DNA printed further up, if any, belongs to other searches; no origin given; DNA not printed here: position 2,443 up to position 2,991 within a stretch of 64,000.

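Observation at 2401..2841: Family of tiny vicinal-cysteine (CCD-x-KI) proteins beside an ArsP-like permease: candidate novel As(III)-binding metallochaperones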

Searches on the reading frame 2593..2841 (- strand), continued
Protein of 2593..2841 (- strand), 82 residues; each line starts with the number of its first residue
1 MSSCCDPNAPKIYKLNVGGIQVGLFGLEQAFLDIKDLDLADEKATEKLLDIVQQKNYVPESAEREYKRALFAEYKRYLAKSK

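Call 35: predict_structure(alignment_id=A4)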
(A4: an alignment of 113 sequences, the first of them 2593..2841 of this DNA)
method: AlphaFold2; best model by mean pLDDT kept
length: 82 residues; sequences in the alignment: 113
mean_pLDDT: 91.3   pTM: 0.78
mean pLDDT of the five models: 91.3, 91.1, 89.9, 89.7, 89.4
residues with pLDDT >= 90: 68; 70-90: 9; 50-70: 3; < 50: 2
segments of 3 or more residues with pLDDT < 50: none
pLDDT, mean of each block of 10 residues (from residue 1): 66 94 95 93 96 96 97 95 78
secondary structure, 60 per line:
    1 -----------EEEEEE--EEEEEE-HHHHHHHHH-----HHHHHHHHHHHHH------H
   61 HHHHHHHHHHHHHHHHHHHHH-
elements in order: E12-17 E20-25 H27-35 H41-53 H60-81

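Call 38: predict_structure(alignment_id=A5)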
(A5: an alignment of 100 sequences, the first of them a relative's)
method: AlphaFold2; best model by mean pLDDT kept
length: 172 residues; sequences in the alignment: 100
mean_pLDDT: 91.5   pTM: 0.61
mean pLDDT of the five models: 91.5, 91.4, 89.0, 88.2, 87.6
residues with pLDDT >= 90: 133; 70-90: 27; 50-70: 10; < 50: 2
segments of 3 or more residues with pLDDT < 50: none
pLDDT, mean of each block of 10 residues (from residue 1): 66 96 97 93 98 98 98 95 70 88 96 97 95 89 92 96 96 82
secondary structure, 60 per line:
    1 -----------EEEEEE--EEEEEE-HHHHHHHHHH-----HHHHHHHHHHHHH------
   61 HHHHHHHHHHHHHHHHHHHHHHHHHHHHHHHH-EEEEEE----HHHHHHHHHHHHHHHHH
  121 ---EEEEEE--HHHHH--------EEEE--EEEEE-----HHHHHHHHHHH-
elements in order: E12-17 E20-25 H27-36 H42-54 H61-92 E94-99 H104-120 E124-129 H132-136 E145-148 E151-155 H161-171

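Call 41: find_encoding_contigs(protein=P0040, flank=6000, max_places=1)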
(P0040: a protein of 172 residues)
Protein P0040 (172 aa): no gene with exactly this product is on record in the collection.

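Call 42: find_encoding_contigs(protein=P0188, flank=6000, max_places=1)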
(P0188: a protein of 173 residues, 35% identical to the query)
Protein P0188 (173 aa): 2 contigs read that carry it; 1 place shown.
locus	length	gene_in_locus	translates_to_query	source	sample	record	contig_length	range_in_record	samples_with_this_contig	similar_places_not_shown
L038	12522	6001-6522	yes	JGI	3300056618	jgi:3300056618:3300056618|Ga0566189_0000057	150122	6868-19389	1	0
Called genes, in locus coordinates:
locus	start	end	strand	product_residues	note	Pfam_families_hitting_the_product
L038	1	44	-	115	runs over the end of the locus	-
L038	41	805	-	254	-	-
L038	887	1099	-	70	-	-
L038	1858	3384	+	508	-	PF00239:Resolvase, PF07508:Recombinase, PF13408:Zn_ribbon_recom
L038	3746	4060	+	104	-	PF12840:HTH_20, PF01022:HTH_5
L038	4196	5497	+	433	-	PF03773:ArsP_1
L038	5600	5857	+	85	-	PF13192:Thioredoxin_3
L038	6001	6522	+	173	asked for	PF13192:Thioredoxin_3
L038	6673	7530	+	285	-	-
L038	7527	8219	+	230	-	PF02683:DsbD_TM, PF13386:DsbD_2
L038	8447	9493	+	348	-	PF01758:SBF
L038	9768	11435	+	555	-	PF12161:HsdM_N, PF02384:N6_Mtase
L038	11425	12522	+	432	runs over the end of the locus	PF01420:Methylase_S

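Call 56: search_protein_families(library=ncbifam, proteins=[P0183, P0040, P0211, P0198, P0184, P0039], max_evalue=0.1)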
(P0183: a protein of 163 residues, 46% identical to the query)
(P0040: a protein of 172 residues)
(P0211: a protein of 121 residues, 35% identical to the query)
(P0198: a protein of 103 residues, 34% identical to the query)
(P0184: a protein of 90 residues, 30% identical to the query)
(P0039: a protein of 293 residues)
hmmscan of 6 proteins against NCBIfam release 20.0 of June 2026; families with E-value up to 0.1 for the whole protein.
P0183 (163 aa): 5 families
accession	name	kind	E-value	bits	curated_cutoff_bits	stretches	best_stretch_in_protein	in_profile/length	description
TIGR00412.2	redox_disulf_2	subfamily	3.2e-25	88.3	62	1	84-156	2-74/75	MTH895/ArsE family thioredoxin-like protein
TIGR00411.1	redox_disulf_1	equivalog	2.6e-10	40.2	92.75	1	88-158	8-80/82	MJ0307 family thioredoxin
TIGR02187.2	PDO_seleno_TRX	equivalog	1.2e-06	28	185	1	81-155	129-206/209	protein disulfide oxidoreductase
NF049942.1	DF_fam_seleno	subfamily_domain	0.0059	16.6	70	1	89-138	7-58/96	DF family (seleno)protein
NF041404.1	XopAI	equivalog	0.024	13.8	300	1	21-119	16-119/251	type III secretion system effector XopAI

P0040 (172 aa): 5 families
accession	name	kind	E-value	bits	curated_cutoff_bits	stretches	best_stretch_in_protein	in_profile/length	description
TIGR00412.2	redox_disulf_2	subfamily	7.4e-26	90.4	62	1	95-169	1-75/75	MTH895/ArsE family thioredoxin-like protein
TIGR00411.1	redox_disulf_1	equivalog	9.1e-05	22.4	92.75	1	100-170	8-80/82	MJ0307 family thioredoxin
TIGR02187.2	PDO_seleno_TRX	equivalog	0.0013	18.2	185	1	93-166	129-205/209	protein disulfide oxidoreductase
NF010938.0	PRK14358.1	equivalog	0.0047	15.5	500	1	28-158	168-295/481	bifunctional N-acetylglucosamine-1-phosphate uridyltransferase/glucosamine-1-phosphate acetyltransferase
NF049942.1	DF_fam_seleno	subfamily_domain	0.0065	16.5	70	1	101-151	7-59/96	DF family (seleno)protein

P0211 (121 aa): 0 families

P0198 (103 aa): 0 families

P0184 (90 aa): 1 family
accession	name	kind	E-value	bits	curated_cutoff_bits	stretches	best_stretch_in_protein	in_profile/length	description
TIGR01046.1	uS10_euk_arch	equivalog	0.026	14.9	96.25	1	8-53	50-95/99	30S ribosomal protein S10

P0039 (293 aa): 2 families
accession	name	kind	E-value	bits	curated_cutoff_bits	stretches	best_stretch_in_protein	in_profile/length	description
NF049942.1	DF_fam_seleno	subfamily_domain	1.3e-13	50.7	70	1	141-234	11-96/96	DF family (seleno)protein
TIGR00411.1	redox_disulf_1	equivalog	0.0051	16.8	92.75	1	148-189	20-62/82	MJ0307 family thioredoxin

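Call 57: find_encoding_contigs(protein=P0001, flank=1000, max_places=2)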
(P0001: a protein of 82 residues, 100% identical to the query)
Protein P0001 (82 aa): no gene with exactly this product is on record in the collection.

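Call 63: search_protein_families(library=pfam, proteins=[L005:8339-9124:+, L005:9383-10990:+, L025:7528-7800:+, L025:8941-9186:+, L025:9316-9795:+, L025:10394-11359:+], max_evalue=0.01)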
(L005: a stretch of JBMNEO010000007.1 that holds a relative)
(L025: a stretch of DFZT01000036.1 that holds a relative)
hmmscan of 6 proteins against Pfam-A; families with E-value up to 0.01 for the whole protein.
L005:8339-9124:+ (261 aa): 18 families
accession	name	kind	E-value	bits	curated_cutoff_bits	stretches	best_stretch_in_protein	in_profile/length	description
PF13847.12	Methyltransf_31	-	8.4e-42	142.7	27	1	77-223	2-145/145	Methyltransferase domain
PF08241.18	Methyltransf_11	-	2.8e-24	86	21.2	1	83-181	1-94/95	Methyltransferase domain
PF13649.12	Methyltransf_25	-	8.3e-24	84.6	27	1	82-178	1-97/97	Methyltransferase domain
PF01209.24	Ubie_methyltran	-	1.3e-21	77.5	20.1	1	75-183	44-152/233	ubiE/COQ5 methyltransferase family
PF08242.18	Methyltransf_12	-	1.7e-13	51.6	30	1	83-180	1-98/98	Methyltransferase domain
PF01135.25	PCMT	-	6.4e-12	46.1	20.3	1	73-192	68-181/210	Protein-L-isoaspartate(D-aspartate) O-methyltransferase (PCMT)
PF13489.12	Methyltransf_23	-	5.3e-11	42.9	27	1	73-227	17-162/164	Methyltransferase domain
PF05175.20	MTS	-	1.2e-09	38.5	23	1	77-191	28-144/170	Methyltransferase small domain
PF06325.19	PrmA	-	2.4e-09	37.6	22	1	76-190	159-266/296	Ribosomal protein L11 methyltransferase (PrmA)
PF20922.3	Anamorsin_N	-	7.3e-08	32.7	27.1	1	115-196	20-102/163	Anamorsin, N-terminal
PF05148.21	Methyltransf_8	-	1.3e-07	32.2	27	1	133-187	108-161/219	Hypothetical methyltransferase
PF01170.24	UPF0020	-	2.3e-06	27.9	22.3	1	103-155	76-129/197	RMKL-like, methyltransferase domain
PF01728.25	FtsJ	-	3e-05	24.5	24.1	1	76-165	19-109/181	FtsJ-like methyltransferase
PF02353.26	CMAS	-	3.1e-05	23.9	27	1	75-225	59-211/273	Mycolic acid cyclopropane synthetase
PF02475.24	TRM5-TYW2_MTfase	-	0.00058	20.3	28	1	76-179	34-132/164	TRM5/TYW2 methyltransferase domain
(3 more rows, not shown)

L005:9383-10990:+ (535 aa): 2 families
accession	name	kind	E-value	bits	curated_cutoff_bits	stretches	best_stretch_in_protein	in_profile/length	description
PF00501.34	AMP-binding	-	3.7e-77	260.1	29.9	1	23-389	7-384/384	AMP-binding enzyme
PF13193.12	AMP-binding_C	-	8.9e-19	68.6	24.5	1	439-517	1-76/76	AMP-binding enzyme C-terminal domain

L025:7528-7800:+ (90 aa): 0 families

L025:8941-9186:+ (81 aa): 0 families

L025:9316-9795:+ (159 aa): 1 family
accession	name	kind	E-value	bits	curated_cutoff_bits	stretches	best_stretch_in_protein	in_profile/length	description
PF09719.15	C_GCAxxG_C_C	-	5.6e-30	104.3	27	1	30-156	1-117/118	Putative redox-active protein (C_GCAxxG_C_C)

L025:10394-11359:+ (321 aa): 1 family
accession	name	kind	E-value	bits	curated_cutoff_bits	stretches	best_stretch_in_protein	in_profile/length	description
PF03706.18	LPG_synthase_TM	-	7e-43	147.6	33.4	1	31-307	2-296/302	Lysylphosphatidylglycerol synthase TM region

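Call 74: find_encoding_contigs(protein=P0277, flank=5000, max_places=1)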
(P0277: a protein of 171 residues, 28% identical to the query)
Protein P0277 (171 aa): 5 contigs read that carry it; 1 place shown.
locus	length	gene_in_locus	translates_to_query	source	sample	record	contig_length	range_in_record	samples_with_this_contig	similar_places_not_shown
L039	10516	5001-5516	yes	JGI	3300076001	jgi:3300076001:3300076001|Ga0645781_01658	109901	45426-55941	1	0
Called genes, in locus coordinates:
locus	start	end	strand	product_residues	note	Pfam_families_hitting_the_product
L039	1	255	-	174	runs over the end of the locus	-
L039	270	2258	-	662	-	PF00724:Oxidored_FMN, PF13738:Pyr_redox_3 (faint), PF00890:FAD_binding_2 (weak), PF01266:DAO (weak), PF03486:HI0933_like (weak), PF07992:Pyr_redox_2, PF12831:FAD_oxidored (weak), PF13450:NAD_binding_8, +1 more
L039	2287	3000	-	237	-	PF00440:TetR_N, PF08359:TetR_C_4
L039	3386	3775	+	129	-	PF01022:HTH_5, PF12840:HTH_20, PF13412:HTH_24 (weak)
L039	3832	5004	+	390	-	PF03773:ArsP_1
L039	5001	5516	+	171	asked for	PF13192:Thioredoxin_3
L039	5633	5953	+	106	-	PF13192:Thioredoxin_3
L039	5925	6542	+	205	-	PF13489:Methyltransf_23, PF01135:PCMT, PF01209:Ubie_methyltran, PF06325:PrmA, PF05175:MTS, PF13847:Methyltransf_31, PF08241:Methyltransf_11, PF08242:Methyltransf_12, +6 more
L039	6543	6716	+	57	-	-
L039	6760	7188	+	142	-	PF08859:DGC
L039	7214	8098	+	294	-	PF13623:SurA_N_2, PF13624:SurA_N_3 (faint), PF13905:Thioredoxin_8 (faint), PF00085:Thioredoxin, PF13098:Thioredoxin_2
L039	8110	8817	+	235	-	PF02683:DsbD_TM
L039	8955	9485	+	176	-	PF04060:FeS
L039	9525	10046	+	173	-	PF00581:Rhodanese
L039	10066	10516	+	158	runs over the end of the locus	PF07291:MauE, PF07681:DoxX (weak)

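Call 75: find_encoding_contigs(protein=P0197, flank=5000, max_places=1)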
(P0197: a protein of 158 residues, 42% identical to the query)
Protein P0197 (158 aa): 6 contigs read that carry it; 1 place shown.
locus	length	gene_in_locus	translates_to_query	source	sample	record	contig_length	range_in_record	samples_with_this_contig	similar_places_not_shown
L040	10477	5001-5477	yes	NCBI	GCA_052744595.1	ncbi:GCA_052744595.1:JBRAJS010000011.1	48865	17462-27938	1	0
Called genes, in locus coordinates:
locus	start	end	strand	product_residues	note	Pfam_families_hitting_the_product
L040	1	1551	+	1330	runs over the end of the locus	PF03065:Glyco_hydro_57, PF18962:Por_Secre_tail (faint)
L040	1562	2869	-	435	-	PF07690:MFS_1, PF12832:MFS_1_like, PF05977:MFS_3 (faint), PF07690:MFS_1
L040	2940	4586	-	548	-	PF05960:DUF885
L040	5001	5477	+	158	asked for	PF13192:Thioredoxin_3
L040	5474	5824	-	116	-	PF01050:MannoseP_isomer, PF07883:Cupin_2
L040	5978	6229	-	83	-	-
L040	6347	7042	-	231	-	PF01940:DUF92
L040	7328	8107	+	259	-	-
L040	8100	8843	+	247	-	-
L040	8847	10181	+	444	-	PF04055:Radical_SAM, PF13186:SPASM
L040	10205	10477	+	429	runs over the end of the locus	PF04055:Radical_SAM, PF13353:Fer4_12 (weak), PF13186:SPASM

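Call 76: find_encoding_contigs(protein=P0259, flank=5000, max_places=1)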
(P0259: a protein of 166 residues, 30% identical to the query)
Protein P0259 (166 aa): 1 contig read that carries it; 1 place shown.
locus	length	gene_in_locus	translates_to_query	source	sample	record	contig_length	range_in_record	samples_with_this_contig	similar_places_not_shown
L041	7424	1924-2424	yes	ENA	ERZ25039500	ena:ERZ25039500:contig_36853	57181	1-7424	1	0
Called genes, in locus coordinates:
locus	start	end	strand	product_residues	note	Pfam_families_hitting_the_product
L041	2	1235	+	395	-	PF03349:Toluene_X, PF10677:DUF2490 (faint), PF03349:Toluene_X (weak)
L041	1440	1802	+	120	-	PF01022:HTH_5, PF12840:HTH_20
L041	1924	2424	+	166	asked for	PF13192:Thioredoxin_3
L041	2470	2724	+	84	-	PF13192:Thioredoxin_3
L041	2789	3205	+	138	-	PF13905:Thioredoxin_8 (faint), PF00085:Thioredoxin, PF13098:Thioredoxin_2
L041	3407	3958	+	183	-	PF00581:Rhodanese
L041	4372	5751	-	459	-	PF00072:Response_reg, PF07724:AAA_2 (faint), PF00158:Sigma54_activat, PF14532:Sigma54_activ_2, PF07728:AAA_5, PF25601:AAA_lid_14, PF02954:HTH_8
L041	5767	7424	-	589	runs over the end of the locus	PF17203:sCache_3_2 (weak), PF08448:PAS_4, PF13426:PAS_9, PF00512:HisKA, PF02518:HATPase_c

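Call 77: search_protein_families(library=ncbifam, proteins=[L005:8339-9124:+, L039:5925-6542:+, L025:7528-7800:+], max_evalue=0.001)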
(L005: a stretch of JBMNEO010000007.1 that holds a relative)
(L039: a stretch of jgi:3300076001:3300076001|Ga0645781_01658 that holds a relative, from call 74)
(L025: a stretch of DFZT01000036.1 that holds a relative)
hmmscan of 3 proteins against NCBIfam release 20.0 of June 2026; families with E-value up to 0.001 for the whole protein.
L005:8339-9124:+ (261 aa): 66 families (the best 25 are shown)
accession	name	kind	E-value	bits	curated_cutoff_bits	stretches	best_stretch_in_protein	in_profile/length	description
NF008823.0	PRK11873.1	subfamily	4.3e-107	357.6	263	1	2-261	2-267/272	arsenite methyltransferase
NF047649.1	MTase_UXPK_star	exception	1.9e-48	164.9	460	1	4-229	10-228/283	methyltransferase/UXPK-star double selenoprotein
NF041537.1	ArsM_AhpD_UU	exception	1.1e-47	162.6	510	1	7-229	13-227/345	arsenite methyltransferase/AhpD domain selenoprotein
NF041536.1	ArsM_DUF2284_UU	exception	3.5e-46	157.5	575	1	5-230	11-228/459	arsenite methyltransferase/DUF2284 domain selenoprotein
NF040538.1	methyl_ArsM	equivalog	4.6e-45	154.3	500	2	143-235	167-261/356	arsinothricin biosynthesis methyltransferase ArsM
NF038099.1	AsSugarArsM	exception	5.7e-33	114.4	400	1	55-234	34-223/321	arsenosugar biosynthesis arsenite methyltransferase ArsM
NF045667.1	MTase_DVU1556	equivalog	2.2e-28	99.2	155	1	72-230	16-166/213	DVU_1556 family methyltransferase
NF040539.1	AST_met_ArsM_2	exception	1.3e-26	94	240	1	78-230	56-211/262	putative arsinothricin biosynthesis methyltransferase ArsM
NF001240.0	PRK00216.1-1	equivalog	1.4e-19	70.2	378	1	73-184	58-170/251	bifunctional demethylmenaquinone methyltransferase/2-methoxy-6-polyprenyl-1,4-benzoquinol methylase UbiE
TIGR02072.1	BioC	equivalog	1.9e-19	70.5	184.95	1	80-230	36-177/244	malonyl-ACP O-methyltransferase BioC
TIGR01934.1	MenG_MenH_UbiE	subfamily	1.9e-18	66.6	158.35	1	75-190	36-149/223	ubiquinone/menaquinone biosynthesis methyltransferase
NF001244.0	PRK00216.1-5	equivalog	3.9e-18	65.6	216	1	75-198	45-169/236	bifunctional demethylmenaquinone methyltransferase/2-methoxy-6-polyprenyl-1,4-benzoquinol methylase UbiE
NF052510.1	methyltran_MpqE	exception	4.7e-17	62.1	335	1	73-180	41-149/234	methyl-plastoquinone biosynthesis methyltransferase MpqE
NF043040.1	corrin_prot_MT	hypoth_equivalog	1.4e-16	60.6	180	1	76-201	38-166/216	corrinoid protein-associated methyltransferase CpaM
TIGR02752.1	MenG_heptapren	equivalog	1.9e-16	60.3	419.85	1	75-183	42-150/231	demethylmenaquinone methyltransferase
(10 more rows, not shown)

L039:5925-6542:+ (205 aa): 76 families (the best 25 are shown)
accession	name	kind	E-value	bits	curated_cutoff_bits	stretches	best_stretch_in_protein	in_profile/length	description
NF008823.0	PRK11873.1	subfamily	2.6e-86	289.5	263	1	5-205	4-203/272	arsenite methyltransferase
NF047649.1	MTase_UXPK_star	exception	6.5e-49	166.4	460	1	4-195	9-193/283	methyltransferase/UXPK-star double selenoprotein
NF041537.1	ArsM_AhpD_UU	exception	3.7e-46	157.5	510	1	5-197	10-194/345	arsenite methyltransferase/AhpD domain selenoprotein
NF041536.1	ArsM_DUF2284_UU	exception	8.2e-44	149.7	575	1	5-195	10-192/459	arsenite methyltransferase/DUF2284 domain selenoprotein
NF040538.1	methyl_ArsM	equivalog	1.8e-33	116.2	500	2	144-201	167-226/356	arsinothricin biosynthesis methyltransferase ArsM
NF038099.1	AsSugarArsM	exception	5e-23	81.8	400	1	62-199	41-187/321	arsenosugar biosynthesis arsenite methyltransferase ArsM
NF045667.1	MTase_DVU1556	equivalog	3.3e-22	79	155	1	72-191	15-127/213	DVU_1556 family methyltransferase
NF040539.1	AST_met_ArsM_2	exception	4e-20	72.8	240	1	82-201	59-181/262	putative arsinothricin biosynthesis methyltransferase ArsM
NF001244.0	PRK00216.1-5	equivalog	1.5e-18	66.9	216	1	74-190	43-160/236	bifunctional demethylmenaquinone methyltransferase/2-methoxy-6-polyprenyl-1,4-benzoquinol methylase UbiE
NF052510.1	methyltran_MpqE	exception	2.8e-18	66.2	335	1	74-185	41-153/234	methyl-plastoquinone biosynthesis methyltransferase MpqE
TIGR01934.1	MenG_MenH_UbiE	subfamily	2.4e-17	63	158.35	1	74-190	34-148/223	ubiquinone/menaquinone biosynthesis methyltransferase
NF001243.0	PRK00216.1-4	equivalog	5.3e-17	61.9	235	1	76-183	44-151/237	demethylmenaquinone methyltransferase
TIGR02072.1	BioC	equivalog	1.3e-16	61.1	184.95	1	81-187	36-136/244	malonyl-ACP O-methyltransferase BioC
NF043040.1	corrin_prot_MT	hypoth_equivalog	1.9e-16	60.2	180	1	78-190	40-154/216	corrinoid protein-associated methyltransferase CpaM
TIGR02752.1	MenG_heptapren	equivalog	4.4e-16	59.1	419.85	1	76-184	42-150/231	demethylmenaquinone methyltransferase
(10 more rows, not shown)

L025:7528-7800:+ (90 aa): 0 families

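Call 82: find_related_loci(query=A8, collection=metagenome_contigs, flank=4000)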
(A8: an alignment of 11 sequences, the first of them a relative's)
Query A8 (95 aa) in metagenome_contigs; peptide patterns used: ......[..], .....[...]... (x = any residue, [..] = any of these).
600 stretches matched a pattern (row limit reached: there are more); 5 encode a relative of the query (tblastn E <= 1e-3); 5 distinct loci.
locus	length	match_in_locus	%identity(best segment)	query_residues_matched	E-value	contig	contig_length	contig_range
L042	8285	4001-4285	86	1-95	1e-54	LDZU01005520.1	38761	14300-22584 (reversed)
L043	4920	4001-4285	81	1-95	8e-52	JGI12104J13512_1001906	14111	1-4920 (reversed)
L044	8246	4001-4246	98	1-82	2e-51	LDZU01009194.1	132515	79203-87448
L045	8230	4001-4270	82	6-95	7e-50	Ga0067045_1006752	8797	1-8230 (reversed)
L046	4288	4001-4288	97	1-38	5e-20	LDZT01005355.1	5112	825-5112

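Call 88: search_dna_similar(query=window:2593-2841:-, collection=plasmids, mode=protein, max_evalue=0.001, max_rows=10)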
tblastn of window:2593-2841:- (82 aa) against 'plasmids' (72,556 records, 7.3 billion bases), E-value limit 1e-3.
No match.
